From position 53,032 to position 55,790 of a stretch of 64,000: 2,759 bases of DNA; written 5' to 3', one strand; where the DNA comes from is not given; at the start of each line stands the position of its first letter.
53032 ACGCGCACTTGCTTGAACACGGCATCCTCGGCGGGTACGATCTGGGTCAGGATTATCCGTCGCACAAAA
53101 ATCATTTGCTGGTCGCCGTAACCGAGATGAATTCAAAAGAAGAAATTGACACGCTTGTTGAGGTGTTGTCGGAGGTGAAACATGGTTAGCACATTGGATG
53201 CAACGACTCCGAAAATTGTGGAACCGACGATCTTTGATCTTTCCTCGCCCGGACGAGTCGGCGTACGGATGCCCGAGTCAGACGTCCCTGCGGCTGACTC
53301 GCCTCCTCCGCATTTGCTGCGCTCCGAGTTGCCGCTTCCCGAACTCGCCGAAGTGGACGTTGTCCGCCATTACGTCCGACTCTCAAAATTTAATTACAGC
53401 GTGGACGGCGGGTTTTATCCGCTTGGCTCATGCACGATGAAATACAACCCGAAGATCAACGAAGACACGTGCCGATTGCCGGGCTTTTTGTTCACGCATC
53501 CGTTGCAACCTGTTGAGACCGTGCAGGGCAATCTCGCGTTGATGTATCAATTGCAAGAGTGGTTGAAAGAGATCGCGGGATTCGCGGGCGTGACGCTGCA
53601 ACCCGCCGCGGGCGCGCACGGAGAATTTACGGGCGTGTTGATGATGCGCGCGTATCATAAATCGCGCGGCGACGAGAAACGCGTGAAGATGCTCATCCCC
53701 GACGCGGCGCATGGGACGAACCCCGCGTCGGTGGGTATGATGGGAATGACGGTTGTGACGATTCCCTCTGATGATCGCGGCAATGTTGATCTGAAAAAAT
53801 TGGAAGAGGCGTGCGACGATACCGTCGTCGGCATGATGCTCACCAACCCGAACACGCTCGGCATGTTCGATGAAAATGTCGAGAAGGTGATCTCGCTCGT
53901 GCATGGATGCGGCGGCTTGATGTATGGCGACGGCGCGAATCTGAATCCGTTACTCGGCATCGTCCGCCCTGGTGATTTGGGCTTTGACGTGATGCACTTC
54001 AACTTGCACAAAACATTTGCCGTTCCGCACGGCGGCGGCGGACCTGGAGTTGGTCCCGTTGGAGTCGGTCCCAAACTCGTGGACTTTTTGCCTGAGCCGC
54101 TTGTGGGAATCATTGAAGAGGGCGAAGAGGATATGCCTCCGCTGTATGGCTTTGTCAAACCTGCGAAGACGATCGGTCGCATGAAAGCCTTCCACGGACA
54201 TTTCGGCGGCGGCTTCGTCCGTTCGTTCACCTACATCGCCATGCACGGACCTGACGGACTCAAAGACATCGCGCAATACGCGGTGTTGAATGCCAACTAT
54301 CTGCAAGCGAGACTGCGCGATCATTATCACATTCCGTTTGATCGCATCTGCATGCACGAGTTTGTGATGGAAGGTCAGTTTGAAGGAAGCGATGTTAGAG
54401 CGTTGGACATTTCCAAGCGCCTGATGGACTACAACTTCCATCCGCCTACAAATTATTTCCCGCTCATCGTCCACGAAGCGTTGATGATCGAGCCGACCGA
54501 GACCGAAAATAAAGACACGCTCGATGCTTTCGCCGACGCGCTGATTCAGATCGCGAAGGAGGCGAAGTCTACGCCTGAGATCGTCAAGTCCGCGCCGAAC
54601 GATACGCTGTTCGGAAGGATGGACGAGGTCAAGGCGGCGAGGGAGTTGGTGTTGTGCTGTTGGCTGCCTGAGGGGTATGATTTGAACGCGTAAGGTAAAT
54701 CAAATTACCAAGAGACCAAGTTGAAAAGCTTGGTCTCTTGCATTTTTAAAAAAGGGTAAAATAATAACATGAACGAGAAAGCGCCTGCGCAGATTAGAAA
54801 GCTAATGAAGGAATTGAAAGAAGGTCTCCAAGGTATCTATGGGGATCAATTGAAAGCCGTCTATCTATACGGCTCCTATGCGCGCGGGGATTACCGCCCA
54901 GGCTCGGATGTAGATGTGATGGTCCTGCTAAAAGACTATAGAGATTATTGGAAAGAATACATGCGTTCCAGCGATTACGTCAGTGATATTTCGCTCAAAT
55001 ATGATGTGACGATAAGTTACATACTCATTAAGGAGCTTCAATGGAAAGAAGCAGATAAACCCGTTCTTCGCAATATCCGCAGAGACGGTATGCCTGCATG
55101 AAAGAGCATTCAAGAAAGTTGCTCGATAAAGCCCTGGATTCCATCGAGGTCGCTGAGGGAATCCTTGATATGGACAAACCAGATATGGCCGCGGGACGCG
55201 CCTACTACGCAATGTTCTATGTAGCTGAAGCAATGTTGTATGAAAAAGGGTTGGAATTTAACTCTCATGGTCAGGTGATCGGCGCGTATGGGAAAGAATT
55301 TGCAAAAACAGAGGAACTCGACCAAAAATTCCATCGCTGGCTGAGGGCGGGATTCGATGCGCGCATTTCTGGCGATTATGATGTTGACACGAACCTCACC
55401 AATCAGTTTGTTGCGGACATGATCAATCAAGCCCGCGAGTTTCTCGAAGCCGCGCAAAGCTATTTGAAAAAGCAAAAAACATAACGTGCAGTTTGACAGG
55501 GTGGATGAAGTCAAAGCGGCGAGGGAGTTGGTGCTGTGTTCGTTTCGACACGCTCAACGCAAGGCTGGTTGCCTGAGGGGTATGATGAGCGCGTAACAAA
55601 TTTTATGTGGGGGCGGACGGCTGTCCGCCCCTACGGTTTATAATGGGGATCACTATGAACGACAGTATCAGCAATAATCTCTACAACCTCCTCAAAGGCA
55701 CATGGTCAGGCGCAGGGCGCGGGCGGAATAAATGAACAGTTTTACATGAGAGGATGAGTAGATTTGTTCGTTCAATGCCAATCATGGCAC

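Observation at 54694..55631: MNT/HEPN toxin-antitoxin cassette behind gcvPB, followed by a decaying second copy of the gcvPB 3' end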

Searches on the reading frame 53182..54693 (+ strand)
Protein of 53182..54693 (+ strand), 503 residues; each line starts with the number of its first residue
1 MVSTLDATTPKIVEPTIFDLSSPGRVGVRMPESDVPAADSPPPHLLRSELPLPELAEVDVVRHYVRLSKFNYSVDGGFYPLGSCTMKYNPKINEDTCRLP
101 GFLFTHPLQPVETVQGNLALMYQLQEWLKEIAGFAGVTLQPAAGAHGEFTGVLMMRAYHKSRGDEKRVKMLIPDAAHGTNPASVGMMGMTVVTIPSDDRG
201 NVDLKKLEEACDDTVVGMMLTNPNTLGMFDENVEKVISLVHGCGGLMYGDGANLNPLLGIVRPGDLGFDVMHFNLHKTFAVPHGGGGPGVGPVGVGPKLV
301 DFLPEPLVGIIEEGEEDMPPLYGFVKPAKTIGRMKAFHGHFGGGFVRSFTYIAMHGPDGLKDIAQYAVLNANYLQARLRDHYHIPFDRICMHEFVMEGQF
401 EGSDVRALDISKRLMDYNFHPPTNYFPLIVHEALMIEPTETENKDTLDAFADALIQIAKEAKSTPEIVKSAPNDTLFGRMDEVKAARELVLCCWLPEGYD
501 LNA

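Call 7: search_protein_families(library=pfam, proteins=[window:53182-54693:+])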
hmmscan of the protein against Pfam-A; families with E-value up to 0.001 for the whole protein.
window:53182-54693:+ (503 aa): 3 families
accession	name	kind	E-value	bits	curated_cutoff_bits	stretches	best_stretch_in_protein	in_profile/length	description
PF21478.3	GcvP2_C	-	4.1e-28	98.2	27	1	364-465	2-106/122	Glycine dehydrogenase, C-terminal domain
PF02347.22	GDC-P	-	1.2e-10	41.3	26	1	93-406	84-389/429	Glycine cleavage system P-protein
PF00266.25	Aminotran_5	-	0.00013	21.5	21.5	1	187-284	112-207/371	Aminotransferase class-V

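Call 8: find_related_loci(query=window:53182-54690:+, collection=genome_contigs, flank=6000)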
Query window:53182-54690:+ (503 aa) in genome_contigs; peptide patterns used: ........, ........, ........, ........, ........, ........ (x = any residue, [..] = any of these).
600 stretches matched a pattern (row limit reached: there are more); 597 encode a relative of the query (tblastn E <= 1e-3); the best 80 are kept; 80 distinct loci.
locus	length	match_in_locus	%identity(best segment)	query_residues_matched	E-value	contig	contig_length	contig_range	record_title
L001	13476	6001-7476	85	9-500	0e+0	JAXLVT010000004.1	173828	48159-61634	MAG: Anaerolineales bacterium isolate STL-CHL4 C4.48.fa-4, whole genome shotgun sequence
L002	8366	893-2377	84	6-500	0e+0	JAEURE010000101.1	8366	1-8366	MAG: Anaerolineales bacterium isolate new MAG-269 NODE_101_length_8366_cov_2.395102, whole genome shotgun sequence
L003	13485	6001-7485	83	6-500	0e+0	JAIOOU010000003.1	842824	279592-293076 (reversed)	MAG: Chloroflexota bacterium isolate LakeFargette_0920_ALND_MAG_53_29 LacPavin_0920_ALND_scaffold_188407, whole genome s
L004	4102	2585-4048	79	11-500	0e+0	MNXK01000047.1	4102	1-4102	MAG: Anaerolineae bacterium CG2_30_58_95 cg2_3.0_scaffold_24558_c, whole genome shotgun sequence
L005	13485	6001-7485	84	6-500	0e+0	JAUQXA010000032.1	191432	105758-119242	MAG: Anaerolineales bacterium isolate BIN17 contig_115032, whole genome shotgun sequence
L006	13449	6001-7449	71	14-497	0e+0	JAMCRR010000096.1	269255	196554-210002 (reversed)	MAG: Chloroflexota bacterium isolate FK_Sedi_A_Bin.25 NODE_21_length_269255_cov_3.63919, whole genome shotgun sequence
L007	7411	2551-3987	70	14-493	0e+0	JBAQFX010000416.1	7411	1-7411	MAG: Anaerolineales bacterium isolate MFD06995_ilm_asm_bin3 k127_134778, whole genome shotgun sequence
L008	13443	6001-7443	69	11-493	0e+0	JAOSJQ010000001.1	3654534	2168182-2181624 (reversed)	MAG: Anaerolineales bacterium isolate FR_7 FR-Anaerolineales-1_s1, whole genome shotgun sequence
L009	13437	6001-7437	68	14-493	0e+0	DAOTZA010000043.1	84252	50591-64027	MAG TPA_asm: Anaerolineales bacterium isolate H38_463 k137_863565, whole genome shotgun sequence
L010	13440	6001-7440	68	12-493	0e+0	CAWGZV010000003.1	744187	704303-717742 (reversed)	MAG: uncultured Chloroflexia bacterium isolate MFD02979.bin.1.10 genome assembly, contig: contig_48786, whole genome sho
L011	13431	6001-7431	68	15-493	0e+0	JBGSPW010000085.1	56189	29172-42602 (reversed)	MAG: Thermoflexales bacterium isolate JTS-AC314 k141_3635600, whole genome shotgun sequence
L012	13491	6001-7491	65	12-503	0e+0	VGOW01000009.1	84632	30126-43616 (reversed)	MAG: Chloroflexi bacterium isolate M_DeepCast_65m_m1_226 M_DeepCast_65m_m1_226_Ga0194120_10000365, whole genome shotgun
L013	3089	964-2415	66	14-498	0e+0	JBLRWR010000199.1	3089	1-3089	MAG: Brevefilum sp. isolate TamC05-16 NODE_199_length_3089_cov_3.067397, whole genome shotgun sequence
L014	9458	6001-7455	66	12-497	0e+0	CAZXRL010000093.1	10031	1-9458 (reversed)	MAG TPA_asm: uncultured Brevefilum sp. isolate binchicken_co405_313 genome assembly, contig: NODE_10211_length_10031_cov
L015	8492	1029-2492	65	3-491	0e+0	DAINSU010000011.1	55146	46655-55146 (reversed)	MAG TPA_asm: Anaerolineaceae bacterium isolate CTOTU1856 NODE_135_length_55146_cov_30.870305, whole genome shotgun seque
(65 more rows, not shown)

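Call 46: find_homologous_proteins(query=window:53182-54690:+, max_evalue=1e-100)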
Query window:53182-54690:+ (503 aa): 7999 proteins with E <= 1e-100 among 8000 candidates; the best 120 are listed.
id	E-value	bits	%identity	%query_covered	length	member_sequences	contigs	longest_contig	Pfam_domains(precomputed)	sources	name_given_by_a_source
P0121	0.0e+0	1150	98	100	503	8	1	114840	PF02347.23,PF21478.4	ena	-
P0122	0.0e+0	1126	96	100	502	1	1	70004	PF02347.23,PF21478.4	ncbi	-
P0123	0.0e+0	1125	95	100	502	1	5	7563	PF02347.23,PF21478.4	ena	-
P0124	0.0e+0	1124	95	100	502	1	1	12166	PF02347.23,PF21478.4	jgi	-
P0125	0.0e+0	1118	95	100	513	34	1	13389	PF02347.23,PF21478.4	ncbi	ncbi:MAG: aminomethyl-transferring glycine dehydrogenase subunit GcvPB [Anaerolineales bacterium]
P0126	0.0e+0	1103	95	98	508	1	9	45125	PF02347.23,PF21478.4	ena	-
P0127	0.0e+0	1079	92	99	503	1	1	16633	PF02347.23,PF21478.4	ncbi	-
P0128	0.0e+0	1072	91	100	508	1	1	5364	PF02347.23,PF21478.4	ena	-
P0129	0.0e+0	1060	90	99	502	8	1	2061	PF02347.23,PF21478.4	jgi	jgi:glycine dehydrogenase subunit 2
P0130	0.0e+0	1059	90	99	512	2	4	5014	PF02347.23,PF21478.4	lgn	-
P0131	0.0e+0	1049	90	98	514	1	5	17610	PF02347.23,PF21478.4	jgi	jgi:glycine dehydrogenase subunit 2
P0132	0.0e+0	1047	89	99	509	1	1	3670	PF02347.23,PF21478.4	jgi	jgi:glycine dehydrogenase subunit 2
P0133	0.0e+0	1044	89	99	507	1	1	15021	PF02347.23,PF21478.4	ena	-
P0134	0.0e+0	1044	88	99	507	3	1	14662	PF02347.23,PF21478.4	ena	-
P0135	0.0e+0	1040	87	100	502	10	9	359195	PF02347.23,PF21478.4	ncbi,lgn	-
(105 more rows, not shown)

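Call 47: find_encoding_contigs(protein=P0122, flank=5000, max_places=2)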
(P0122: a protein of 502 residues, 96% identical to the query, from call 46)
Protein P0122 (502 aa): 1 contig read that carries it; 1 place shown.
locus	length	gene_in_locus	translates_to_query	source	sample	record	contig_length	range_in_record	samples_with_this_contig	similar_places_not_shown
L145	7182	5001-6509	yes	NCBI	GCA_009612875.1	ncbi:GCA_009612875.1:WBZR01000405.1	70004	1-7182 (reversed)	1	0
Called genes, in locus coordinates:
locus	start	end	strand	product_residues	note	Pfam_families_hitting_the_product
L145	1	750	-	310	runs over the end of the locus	PF00551:Formyl_trans_N, PF02911:Formyl_trans_C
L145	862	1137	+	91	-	PF09685:MamF_MmsF (weak)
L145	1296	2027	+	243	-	PF13197:DUF4013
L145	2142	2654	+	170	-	-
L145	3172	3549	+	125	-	PF01597:GCV_H, PF00364:Biotin_lipoyl, PF13375:RnfC_N (weak), PF25984:BSH_YknX (faint)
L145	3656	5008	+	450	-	PF02347:GDC-P, PF00266:Aminotran_5 (weak)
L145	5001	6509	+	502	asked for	PF02347:GDC-P, PF21478:GcvP2_C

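Call 48: find_encoding_contigs(protein=P0126, flank=5000, max_places=2)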
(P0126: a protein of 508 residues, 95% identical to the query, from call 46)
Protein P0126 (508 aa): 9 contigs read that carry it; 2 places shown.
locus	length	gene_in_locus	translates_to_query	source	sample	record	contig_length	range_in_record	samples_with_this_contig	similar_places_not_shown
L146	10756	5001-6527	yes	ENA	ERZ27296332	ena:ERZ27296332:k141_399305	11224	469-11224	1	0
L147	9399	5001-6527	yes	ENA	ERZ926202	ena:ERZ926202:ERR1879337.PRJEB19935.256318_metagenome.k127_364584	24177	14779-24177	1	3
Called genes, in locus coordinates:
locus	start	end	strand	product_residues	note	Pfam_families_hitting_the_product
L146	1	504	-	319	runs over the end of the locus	PF00551:Formyl_trans_N, PF02911:Formyl_trans_C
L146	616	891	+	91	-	PF09685:MamF_MmsF (weak)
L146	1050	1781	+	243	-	PF13197:DUF4013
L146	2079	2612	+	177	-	-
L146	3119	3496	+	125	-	PF01597:GCV_H, PF00364:Biotin_lipoyl (weak)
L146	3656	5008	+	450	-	PF02347:GDC-P, PF00266:Aminotran_5 (weak)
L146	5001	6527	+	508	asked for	PF02347:GDC-P, PF21478:GcvP2_C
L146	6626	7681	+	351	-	-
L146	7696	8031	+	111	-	-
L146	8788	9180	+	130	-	PF05168:HEPN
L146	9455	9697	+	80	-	PF04014:MazE_antitoxin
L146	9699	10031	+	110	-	PF02452:PemK_toxin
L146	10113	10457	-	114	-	PF01934:HepT-like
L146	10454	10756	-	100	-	?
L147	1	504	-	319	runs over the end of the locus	PF00551:Formyl_trans_N, PF02911:Formyl_trans_C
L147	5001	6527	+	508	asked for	PF02347:GDC-P, PF21478:GcvP2_C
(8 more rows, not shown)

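Call 49: find_encoding_contigs(protein=P0127, flank=5000, max_places=2)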
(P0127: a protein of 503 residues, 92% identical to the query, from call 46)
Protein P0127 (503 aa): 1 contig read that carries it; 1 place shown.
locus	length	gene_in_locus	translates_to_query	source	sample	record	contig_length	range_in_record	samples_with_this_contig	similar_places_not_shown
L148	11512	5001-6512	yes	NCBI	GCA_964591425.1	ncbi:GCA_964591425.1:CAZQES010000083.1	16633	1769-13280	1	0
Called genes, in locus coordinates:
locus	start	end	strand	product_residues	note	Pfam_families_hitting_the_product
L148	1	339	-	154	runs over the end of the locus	-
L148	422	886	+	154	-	PF01047:MarR, PF12802:MarR_2, PF13412:HTH_24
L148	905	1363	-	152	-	PF06983:3-dmu-9_3-mt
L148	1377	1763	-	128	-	PF08818:DUF1801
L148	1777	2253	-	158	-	PF10604:Polyketide_cyc2 (weak), PF08327:AHSA1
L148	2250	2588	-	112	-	PF12840:HTH_20, PF01022:HTH_5, PF12802:MarR_2 (weak)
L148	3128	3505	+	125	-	PF01597:GCV_H, PF00364:Biotin_lipoyl, PF13375:RnfC_N (weak)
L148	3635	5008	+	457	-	PF02347:GDC-P, PF00266:Aminotran_5 (weak)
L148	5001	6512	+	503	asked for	PF02347:GDC-P, PF21478:GcvP2_C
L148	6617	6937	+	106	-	-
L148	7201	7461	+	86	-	-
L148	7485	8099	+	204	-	-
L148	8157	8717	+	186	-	-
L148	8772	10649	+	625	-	PF23381:Beta-prop_IFT122_1st, PF25174:Beta-prop_THOC3, PF24814:WD40_Prp19, PF25174:Beta-prop_THOC3, PF23393:Beta-prop_WDR90_POC16_2nd, PF25173:Beta-prop_WDR3_1st, PF25174:Beta-prop_THOC3, PF25175:Beta-prop_WDR5, +33 more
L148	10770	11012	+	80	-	PF04014:MazE_antitoxin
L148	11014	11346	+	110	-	PF02452:PemK_toxin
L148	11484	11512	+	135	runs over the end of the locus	-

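Call 55: search_protein_families(library=pfam, proteins=[L148:6617-6934:+, L146:6626-7678:+, L146:7696-8028:+, L148:7201-7458:+], max_evalue=0.01)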
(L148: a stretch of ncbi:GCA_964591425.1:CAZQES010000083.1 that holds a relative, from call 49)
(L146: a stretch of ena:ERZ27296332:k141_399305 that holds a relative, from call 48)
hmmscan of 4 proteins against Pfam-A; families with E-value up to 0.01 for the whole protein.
L148:6617-6934:+ (106 aa): 0 families

L146:6626-7678:+ (351 aa): 0 families

L146:7696-8028:+ (111 aa): 0 families

L148:7201-7458:+ (86 aa): 0 families

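Call 64: find_encoding_contigs(protein=P0125, flank=5000, max_places=2)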
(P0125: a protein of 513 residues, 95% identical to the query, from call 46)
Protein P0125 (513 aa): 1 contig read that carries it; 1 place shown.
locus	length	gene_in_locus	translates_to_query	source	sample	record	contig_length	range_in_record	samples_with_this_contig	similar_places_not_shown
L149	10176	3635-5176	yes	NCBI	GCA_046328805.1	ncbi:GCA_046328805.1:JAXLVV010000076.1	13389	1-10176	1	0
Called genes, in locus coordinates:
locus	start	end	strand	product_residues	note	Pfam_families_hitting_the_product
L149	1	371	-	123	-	PF08818:DUF1801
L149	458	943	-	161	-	PF08327:AHSA1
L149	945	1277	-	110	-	PF12840:HTH_20, PF25212:HVO_A0114 (faint), PF01022:HTH_5, PF12802:MarR_2 (weak)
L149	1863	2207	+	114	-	PF01597:GCV_H, PF00364:Biotin_lipoyl, PF25984:BSH_YknX (weak)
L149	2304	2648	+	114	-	PF02347:GDC-P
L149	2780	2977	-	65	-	-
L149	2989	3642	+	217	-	PF02347:GDC-P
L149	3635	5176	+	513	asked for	PF02347:GDC-P, PF21478:GcvP2_C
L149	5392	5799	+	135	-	-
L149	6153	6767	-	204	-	PF02663:FmdE, PF01258:zf-dskA_traR (weak)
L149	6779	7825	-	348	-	PF03595:SLAC1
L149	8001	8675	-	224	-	PF02665:Nitrate_red_gam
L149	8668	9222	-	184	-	PF02613:Nitrate_red_del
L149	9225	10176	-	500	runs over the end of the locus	PF12797:Fer4_2 (faint), PF12837:Fer4_6 (faint), PF12838:Fer4_7 (weak), PF13237:Fer4_10, PF13247:Fer4_11, PF14711:Nitr_red_bet_C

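Call 65: find_encoding_contigs(protein=P0124, flank=5000, max_places=2)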
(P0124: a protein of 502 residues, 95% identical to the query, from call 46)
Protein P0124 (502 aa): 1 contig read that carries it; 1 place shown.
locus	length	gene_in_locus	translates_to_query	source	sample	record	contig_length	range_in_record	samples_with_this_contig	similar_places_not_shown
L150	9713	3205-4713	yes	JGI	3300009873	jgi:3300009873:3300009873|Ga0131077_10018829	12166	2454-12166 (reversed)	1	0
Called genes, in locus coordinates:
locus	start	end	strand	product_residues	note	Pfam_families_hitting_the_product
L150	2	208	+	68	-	?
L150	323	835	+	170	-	-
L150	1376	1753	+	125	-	PF01597:GCV_H, PF00364:Biotin_lipoyl, PF13375:RnfC_N (weak), PF25984:BSH_YknX (faint)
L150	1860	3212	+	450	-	PF02347:GDC-P, PF00266:Aminotran_5 (weak)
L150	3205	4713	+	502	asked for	PF02347:GDC-P, PF21478:GcvP2_C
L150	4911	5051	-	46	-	-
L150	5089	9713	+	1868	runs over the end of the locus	PF13205:Big_5 (weak), PF17936:Big_6 (faint), PF11974:bMG3 (weak), PF01835:MG2, PF07703:A2M_BRD, PF00207:A2M, PF07678:TED_complement, PF17973:bMG10, +1 more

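Call 66: find_encoding_contigs(protein=P0131, flank=5000, max_places=2)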
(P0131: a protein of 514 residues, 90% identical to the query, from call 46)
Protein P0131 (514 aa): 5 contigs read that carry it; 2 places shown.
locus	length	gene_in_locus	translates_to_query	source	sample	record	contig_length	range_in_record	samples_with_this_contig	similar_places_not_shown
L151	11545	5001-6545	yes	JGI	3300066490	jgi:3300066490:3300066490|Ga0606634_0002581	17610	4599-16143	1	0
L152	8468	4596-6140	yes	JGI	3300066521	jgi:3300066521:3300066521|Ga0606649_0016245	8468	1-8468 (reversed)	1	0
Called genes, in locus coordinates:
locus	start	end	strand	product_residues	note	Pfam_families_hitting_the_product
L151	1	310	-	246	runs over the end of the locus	PF00230:MIP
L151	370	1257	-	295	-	PF00551:Formyl_trans_N, PF02911:Formyl_trans_C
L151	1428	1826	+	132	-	-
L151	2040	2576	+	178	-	-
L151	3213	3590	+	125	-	PF01597:GCV_H, PF00364:Biotin_lipoyl, PF13375:RnfC_N (weak), PF25984:BSH_YknX (weak)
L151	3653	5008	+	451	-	PF02347:GDC-P, PF00266:Aminotran_5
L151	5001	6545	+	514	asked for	PF02347:GDC-P, PF21478:GcvP2_C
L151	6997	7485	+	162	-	PF08768:THAP4_heme-bd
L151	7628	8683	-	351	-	-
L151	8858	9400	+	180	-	PF04542:Sigma70_r2, PF08281:Sigma70_r4_2, PF04545:Sigma70_r4 (weak)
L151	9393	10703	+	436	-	PF23381:Beta-prop_IFT122_1st (faint), PF26549:Tricorn_N (faint), PF26550:Tricorn_2nd (faint), PF07676:PD40 (faint)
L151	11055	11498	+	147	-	PF21962:DUF6924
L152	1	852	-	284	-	?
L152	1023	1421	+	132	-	-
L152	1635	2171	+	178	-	-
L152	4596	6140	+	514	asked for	PF02347:GDC-P, PF21478:GcvP2_C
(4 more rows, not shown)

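Call 71: search_protein_families(library=ncbifam, proteins=[L148:6617-6934:+], max_evalue=0.01)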
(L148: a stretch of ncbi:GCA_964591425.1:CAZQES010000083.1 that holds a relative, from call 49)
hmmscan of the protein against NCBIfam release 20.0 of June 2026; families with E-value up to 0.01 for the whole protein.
L148:6617-6934:+ (106 aa): 0 families

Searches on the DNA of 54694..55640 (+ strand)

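Call 76: search_dna_similar(query=window:54694-55640:+, collection=plasmids, mode=distant, max_rows=8)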
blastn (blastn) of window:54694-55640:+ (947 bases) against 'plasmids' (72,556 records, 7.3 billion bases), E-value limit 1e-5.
No match.
